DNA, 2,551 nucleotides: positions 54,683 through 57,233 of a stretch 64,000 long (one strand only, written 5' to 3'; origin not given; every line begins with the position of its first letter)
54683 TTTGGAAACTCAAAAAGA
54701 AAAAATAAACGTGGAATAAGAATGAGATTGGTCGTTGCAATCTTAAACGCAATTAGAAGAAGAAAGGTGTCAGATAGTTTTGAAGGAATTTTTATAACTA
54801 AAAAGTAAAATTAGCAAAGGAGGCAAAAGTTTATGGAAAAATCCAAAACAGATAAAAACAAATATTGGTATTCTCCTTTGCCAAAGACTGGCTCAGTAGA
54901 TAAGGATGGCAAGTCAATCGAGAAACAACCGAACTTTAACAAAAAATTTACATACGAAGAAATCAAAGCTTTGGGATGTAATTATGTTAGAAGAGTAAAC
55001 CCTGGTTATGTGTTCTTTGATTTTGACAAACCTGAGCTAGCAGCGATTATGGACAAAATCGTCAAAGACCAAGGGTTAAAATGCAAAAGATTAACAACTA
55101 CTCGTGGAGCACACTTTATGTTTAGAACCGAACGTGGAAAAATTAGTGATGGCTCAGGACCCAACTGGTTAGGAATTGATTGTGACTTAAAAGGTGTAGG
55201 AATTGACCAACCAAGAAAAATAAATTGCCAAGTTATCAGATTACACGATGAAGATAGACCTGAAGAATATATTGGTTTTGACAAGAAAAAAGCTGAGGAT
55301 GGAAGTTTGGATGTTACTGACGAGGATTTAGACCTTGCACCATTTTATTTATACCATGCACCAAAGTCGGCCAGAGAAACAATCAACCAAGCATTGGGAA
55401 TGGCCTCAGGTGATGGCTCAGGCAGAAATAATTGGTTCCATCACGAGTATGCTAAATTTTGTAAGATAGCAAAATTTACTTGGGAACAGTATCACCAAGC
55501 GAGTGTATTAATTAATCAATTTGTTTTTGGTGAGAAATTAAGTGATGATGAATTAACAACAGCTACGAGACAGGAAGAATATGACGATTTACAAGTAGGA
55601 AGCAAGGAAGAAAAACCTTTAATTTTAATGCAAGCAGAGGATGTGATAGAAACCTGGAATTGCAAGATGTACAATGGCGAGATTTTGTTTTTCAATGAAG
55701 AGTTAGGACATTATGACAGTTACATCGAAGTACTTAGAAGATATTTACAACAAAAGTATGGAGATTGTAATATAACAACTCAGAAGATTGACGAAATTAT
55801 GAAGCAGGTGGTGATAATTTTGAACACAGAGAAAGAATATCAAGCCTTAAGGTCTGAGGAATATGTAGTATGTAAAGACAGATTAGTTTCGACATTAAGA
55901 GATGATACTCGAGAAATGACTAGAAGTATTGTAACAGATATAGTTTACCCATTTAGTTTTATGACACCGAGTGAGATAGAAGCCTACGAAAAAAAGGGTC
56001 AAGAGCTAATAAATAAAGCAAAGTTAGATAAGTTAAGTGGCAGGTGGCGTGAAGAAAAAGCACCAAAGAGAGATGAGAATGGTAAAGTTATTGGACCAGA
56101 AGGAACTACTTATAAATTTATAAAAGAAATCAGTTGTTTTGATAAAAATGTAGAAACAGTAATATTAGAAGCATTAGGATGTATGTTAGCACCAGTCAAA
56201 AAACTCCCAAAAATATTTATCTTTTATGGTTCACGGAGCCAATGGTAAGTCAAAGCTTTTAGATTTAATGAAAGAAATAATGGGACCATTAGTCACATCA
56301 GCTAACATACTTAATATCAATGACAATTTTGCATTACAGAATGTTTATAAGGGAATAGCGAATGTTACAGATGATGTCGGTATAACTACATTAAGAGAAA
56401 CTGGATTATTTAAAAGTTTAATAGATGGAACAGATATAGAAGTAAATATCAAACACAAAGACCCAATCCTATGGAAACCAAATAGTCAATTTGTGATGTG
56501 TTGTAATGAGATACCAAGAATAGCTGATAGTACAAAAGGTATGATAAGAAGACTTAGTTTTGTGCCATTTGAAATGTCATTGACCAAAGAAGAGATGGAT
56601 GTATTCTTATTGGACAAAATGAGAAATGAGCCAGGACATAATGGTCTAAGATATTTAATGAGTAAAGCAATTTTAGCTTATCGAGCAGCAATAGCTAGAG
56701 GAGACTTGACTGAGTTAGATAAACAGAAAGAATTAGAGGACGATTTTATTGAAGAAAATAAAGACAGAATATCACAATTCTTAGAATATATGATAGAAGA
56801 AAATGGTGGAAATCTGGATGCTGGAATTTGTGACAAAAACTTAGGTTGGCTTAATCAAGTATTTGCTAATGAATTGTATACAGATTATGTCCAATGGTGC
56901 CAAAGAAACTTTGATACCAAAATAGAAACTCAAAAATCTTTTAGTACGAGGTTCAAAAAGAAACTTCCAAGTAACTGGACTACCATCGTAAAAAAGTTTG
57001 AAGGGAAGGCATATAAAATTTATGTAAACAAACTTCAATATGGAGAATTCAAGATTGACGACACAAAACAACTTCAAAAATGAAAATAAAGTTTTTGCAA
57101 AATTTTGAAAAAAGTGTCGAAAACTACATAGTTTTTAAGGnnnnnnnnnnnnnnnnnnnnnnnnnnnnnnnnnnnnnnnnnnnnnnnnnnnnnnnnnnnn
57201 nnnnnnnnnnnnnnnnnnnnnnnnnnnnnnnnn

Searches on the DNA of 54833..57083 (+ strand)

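Call 46: search_dna_similar(query=window:54833-57083:+, collection=phages, mode=distant, max_rows=10)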
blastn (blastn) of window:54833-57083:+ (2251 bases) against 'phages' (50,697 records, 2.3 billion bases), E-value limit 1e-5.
No match.
